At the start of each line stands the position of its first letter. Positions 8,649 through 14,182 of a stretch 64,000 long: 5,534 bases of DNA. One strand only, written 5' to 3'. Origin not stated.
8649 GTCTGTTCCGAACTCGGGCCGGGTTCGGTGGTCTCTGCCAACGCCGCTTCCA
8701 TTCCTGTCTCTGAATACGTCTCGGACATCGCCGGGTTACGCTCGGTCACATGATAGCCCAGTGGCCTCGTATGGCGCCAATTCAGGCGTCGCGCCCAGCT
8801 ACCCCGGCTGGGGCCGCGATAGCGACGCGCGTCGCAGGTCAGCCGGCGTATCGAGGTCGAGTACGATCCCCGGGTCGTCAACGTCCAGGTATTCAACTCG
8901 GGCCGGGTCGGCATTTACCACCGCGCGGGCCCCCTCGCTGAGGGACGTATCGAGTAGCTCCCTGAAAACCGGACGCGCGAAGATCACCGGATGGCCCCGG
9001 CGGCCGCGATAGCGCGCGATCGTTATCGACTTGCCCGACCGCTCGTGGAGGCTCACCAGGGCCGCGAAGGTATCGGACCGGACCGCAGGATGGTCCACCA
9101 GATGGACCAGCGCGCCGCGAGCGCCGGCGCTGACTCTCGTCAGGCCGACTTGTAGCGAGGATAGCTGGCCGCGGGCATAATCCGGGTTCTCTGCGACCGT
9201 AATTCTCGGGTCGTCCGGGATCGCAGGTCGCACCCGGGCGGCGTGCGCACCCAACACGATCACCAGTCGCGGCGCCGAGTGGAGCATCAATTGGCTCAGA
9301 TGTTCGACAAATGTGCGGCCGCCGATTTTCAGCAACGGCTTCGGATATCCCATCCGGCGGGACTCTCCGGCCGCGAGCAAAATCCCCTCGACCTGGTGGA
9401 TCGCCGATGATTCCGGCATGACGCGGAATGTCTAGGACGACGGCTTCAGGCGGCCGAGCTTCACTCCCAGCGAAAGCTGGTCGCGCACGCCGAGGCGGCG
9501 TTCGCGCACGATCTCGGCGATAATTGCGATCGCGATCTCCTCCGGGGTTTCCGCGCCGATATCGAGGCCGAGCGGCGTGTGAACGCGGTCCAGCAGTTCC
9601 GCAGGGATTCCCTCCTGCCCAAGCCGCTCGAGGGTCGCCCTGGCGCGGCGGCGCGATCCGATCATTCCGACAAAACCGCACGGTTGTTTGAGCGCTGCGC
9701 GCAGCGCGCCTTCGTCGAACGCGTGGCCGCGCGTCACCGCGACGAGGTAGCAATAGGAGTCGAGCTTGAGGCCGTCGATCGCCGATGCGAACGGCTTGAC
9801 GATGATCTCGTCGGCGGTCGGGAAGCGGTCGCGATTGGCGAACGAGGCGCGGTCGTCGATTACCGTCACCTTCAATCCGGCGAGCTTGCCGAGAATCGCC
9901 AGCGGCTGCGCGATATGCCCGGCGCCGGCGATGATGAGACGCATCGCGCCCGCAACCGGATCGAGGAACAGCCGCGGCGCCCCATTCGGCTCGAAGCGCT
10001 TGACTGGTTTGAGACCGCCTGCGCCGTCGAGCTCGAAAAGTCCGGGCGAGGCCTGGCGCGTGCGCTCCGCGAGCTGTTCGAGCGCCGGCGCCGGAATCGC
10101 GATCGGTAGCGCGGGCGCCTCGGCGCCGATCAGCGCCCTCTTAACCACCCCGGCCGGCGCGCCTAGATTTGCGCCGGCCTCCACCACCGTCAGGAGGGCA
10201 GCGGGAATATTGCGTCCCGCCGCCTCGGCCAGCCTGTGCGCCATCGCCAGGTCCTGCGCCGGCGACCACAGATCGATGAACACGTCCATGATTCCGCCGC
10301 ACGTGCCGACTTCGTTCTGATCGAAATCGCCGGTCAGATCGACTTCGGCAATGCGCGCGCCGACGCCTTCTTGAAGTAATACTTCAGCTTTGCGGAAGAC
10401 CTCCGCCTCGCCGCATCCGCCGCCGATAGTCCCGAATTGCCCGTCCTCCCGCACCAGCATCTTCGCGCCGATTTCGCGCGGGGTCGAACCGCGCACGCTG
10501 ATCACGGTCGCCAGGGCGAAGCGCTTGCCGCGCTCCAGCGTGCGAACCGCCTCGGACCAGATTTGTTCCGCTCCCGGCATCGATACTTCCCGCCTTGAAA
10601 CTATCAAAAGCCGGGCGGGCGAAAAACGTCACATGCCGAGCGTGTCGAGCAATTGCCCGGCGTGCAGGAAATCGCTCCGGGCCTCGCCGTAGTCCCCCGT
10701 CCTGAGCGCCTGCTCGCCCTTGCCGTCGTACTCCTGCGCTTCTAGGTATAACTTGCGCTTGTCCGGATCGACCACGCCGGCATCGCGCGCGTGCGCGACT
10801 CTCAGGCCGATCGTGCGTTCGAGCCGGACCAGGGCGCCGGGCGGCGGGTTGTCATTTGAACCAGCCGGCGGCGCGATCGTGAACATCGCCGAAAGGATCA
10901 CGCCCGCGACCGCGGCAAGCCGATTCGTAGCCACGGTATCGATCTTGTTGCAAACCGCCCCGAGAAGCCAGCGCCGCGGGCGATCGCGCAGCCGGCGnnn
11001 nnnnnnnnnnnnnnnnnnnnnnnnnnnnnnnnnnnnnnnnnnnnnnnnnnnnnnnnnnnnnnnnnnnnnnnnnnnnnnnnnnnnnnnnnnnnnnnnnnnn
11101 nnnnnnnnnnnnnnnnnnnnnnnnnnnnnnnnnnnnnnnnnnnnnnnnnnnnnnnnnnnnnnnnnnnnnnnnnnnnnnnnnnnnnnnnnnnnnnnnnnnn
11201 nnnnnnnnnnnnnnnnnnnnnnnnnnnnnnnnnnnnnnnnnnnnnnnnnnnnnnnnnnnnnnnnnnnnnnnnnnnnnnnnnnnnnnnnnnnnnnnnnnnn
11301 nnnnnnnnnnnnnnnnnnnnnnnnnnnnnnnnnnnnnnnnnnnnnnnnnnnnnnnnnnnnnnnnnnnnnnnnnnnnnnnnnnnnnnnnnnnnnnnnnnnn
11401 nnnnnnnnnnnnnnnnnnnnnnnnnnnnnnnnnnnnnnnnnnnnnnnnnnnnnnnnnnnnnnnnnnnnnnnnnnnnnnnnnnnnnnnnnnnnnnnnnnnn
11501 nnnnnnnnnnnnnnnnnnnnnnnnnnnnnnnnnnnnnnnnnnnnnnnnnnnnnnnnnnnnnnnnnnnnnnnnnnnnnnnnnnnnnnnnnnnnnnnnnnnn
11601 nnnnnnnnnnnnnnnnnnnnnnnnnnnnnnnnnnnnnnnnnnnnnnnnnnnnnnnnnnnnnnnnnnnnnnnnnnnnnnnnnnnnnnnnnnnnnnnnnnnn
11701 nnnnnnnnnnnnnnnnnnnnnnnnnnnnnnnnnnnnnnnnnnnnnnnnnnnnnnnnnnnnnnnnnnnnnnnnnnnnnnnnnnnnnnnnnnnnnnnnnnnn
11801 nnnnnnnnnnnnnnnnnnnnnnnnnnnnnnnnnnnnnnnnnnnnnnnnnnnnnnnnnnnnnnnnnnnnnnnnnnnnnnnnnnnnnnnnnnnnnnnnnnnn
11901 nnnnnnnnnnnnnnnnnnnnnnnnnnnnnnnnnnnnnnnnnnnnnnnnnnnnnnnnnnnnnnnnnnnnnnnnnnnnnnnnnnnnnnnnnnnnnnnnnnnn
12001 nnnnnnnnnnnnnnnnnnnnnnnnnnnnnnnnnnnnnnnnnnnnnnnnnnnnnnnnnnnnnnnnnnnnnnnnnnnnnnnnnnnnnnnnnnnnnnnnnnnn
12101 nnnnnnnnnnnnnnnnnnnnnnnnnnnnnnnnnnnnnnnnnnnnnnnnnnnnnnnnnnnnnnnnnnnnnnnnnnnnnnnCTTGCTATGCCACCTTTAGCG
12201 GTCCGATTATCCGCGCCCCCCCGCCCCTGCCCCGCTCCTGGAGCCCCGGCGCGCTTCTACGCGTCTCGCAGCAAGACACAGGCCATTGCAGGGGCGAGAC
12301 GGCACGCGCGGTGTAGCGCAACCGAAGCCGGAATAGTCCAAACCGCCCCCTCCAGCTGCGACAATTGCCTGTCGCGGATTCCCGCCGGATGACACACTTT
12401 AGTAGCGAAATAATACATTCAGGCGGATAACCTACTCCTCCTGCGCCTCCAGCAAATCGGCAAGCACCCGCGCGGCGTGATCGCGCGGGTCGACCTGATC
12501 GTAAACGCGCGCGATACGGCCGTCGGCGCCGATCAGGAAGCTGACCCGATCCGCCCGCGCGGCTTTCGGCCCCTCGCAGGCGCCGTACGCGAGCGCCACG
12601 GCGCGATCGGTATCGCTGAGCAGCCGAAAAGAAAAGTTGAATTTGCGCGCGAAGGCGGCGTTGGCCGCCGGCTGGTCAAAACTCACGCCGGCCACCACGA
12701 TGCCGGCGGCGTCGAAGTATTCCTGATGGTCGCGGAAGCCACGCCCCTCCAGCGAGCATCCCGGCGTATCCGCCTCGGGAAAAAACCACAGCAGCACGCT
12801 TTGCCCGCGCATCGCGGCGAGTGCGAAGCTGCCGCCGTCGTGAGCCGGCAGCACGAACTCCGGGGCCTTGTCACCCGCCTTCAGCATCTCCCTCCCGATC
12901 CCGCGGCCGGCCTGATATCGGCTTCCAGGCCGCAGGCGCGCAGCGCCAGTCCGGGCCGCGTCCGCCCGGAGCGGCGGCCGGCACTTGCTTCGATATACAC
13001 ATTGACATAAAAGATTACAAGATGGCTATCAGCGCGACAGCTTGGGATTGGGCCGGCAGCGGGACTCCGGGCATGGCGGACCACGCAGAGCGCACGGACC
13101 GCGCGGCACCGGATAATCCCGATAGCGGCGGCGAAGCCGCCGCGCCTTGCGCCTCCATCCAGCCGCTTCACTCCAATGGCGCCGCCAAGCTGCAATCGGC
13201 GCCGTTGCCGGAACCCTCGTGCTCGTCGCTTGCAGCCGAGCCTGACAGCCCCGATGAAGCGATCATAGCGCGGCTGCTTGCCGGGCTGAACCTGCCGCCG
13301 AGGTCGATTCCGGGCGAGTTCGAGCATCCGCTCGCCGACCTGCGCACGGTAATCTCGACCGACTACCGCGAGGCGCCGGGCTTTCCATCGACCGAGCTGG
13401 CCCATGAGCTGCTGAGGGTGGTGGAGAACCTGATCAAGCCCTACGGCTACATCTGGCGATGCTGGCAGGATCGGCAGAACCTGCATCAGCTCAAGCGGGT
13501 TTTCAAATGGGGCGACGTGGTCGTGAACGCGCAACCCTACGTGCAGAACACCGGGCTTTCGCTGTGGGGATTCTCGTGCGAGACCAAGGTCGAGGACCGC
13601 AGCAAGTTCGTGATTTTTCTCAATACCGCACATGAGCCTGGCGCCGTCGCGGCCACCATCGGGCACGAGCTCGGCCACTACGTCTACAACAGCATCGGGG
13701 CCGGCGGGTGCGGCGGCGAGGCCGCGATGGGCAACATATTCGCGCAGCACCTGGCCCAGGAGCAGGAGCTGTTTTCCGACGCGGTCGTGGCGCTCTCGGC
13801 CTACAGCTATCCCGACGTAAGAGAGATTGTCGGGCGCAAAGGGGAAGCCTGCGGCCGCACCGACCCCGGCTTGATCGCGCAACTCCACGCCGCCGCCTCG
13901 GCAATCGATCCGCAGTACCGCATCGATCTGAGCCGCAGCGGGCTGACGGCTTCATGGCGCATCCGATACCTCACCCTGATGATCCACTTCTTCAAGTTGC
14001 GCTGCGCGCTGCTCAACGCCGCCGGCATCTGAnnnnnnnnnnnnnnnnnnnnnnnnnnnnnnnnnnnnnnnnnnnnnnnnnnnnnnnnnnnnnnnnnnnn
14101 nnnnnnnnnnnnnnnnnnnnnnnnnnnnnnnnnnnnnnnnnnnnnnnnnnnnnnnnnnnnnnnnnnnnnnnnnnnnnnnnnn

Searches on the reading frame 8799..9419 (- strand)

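Call 11: search_protein_families(library=pfam, proteins=[window:8799-9419:-], max_evalue=0.001)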
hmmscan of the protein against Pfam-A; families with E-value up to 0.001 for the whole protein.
window:8799-9419:- (206 aa): 2 families
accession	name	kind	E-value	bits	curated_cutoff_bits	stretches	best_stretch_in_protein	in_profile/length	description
PF12804.13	NTP_transf_3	-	5.4e-34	118.1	27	1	12-170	1-156/160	MobA-like NTP transferase domain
PF01128.25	IspD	-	6.1e-05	23.3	27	1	13-129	4-121/221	2-C-methyl-D-erythritol 4-phosphate cytidylyltransferase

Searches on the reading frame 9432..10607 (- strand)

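Call 12: search_protein_families(library=pfam, proteins=[window:9432-10607:-], max_evalue=0.001)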
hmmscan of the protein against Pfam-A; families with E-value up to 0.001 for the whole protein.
window:9432-10607:- (391 aa): 2 families
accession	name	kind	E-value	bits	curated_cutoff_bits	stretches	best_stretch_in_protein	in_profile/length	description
PF13478.12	XdhC_C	-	3.6e-43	147.5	29.7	1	224-366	1-125/125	XdhC Rossmann domain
PF02625.21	XdhC_CoxI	-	1.2e-22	80.1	24.3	1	24-82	2-61/68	XdhC and CoxI family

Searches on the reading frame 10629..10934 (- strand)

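Call 11: search_protein_families(library=pfam, proteins=[window:10629-10934:-], max_evalue=0.001)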
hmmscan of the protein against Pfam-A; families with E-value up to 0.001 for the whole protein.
window:10629-10934:- (101 aa): 0 families

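Call 55: search_protein_families(library=pfam, proteins=[window:10629-10934:-], max_evalue=1)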
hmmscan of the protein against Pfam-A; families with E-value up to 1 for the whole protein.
window:10629-10934:- (101 aa): 1 family
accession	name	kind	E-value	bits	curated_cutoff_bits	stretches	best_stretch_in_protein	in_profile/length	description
PF07719.23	TPR_2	-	0.12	13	27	1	67-95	2-30/34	Tetratricopeptide repeat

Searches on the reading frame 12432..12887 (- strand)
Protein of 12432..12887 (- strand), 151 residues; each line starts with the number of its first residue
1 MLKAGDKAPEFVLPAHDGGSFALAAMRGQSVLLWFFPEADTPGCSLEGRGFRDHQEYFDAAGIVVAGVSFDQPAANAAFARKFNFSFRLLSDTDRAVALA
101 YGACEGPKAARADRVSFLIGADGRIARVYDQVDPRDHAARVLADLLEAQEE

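Call 12: search_protein_families(library=pfam, proteins=[window:12432-12887:-], max_evalue=0.001)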
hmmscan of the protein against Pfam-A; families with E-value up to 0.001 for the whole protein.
window:12432-12887:- (151 aa): 2 families
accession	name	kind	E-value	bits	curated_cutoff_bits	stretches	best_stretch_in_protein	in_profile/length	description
PF00578.27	AhpC-TSA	-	4.1e-28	98.2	26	1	5-126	2-122/124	AhpC/TSA family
PF08534.16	Redoxin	-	2.4e-20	73.2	26.6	1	3-136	1-139/148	Redoxin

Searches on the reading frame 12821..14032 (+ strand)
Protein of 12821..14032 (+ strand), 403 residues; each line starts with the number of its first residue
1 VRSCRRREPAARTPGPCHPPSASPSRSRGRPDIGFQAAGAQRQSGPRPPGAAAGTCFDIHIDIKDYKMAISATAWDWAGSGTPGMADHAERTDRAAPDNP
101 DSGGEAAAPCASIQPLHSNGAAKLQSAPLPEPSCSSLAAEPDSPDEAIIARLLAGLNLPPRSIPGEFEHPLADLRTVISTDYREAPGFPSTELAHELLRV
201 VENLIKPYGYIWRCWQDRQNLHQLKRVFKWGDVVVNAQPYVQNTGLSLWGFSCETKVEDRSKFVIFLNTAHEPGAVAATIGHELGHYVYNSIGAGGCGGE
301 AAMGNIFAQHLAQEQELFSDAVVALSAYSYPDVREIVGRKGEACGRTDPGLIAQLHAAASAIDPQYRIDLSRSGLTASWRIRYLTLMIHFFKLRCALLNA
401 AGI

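Call 11: search_protein_families(library=pfam, proteins=[window:12821-14032:+], max_evalue=0.001)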
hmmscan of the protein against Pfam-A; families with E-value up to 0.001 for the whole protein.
window:12821-14032:+ (403 aa): 0 families

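Call 83: search_protein_families(library=pfam, proteins=[window:12821-14032:+], max_evalue=0.01)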
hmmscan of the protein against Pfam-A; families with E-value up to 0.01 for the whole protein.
window:12821-14032:+ (403 aa): 1 family
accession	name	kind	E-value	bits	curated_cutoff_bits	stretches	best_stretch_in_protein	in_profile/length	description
PF06114.19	Peptidase_M78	-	0.0017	18.6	22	1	262-319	28-82/123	IrrE N-terminal-like domain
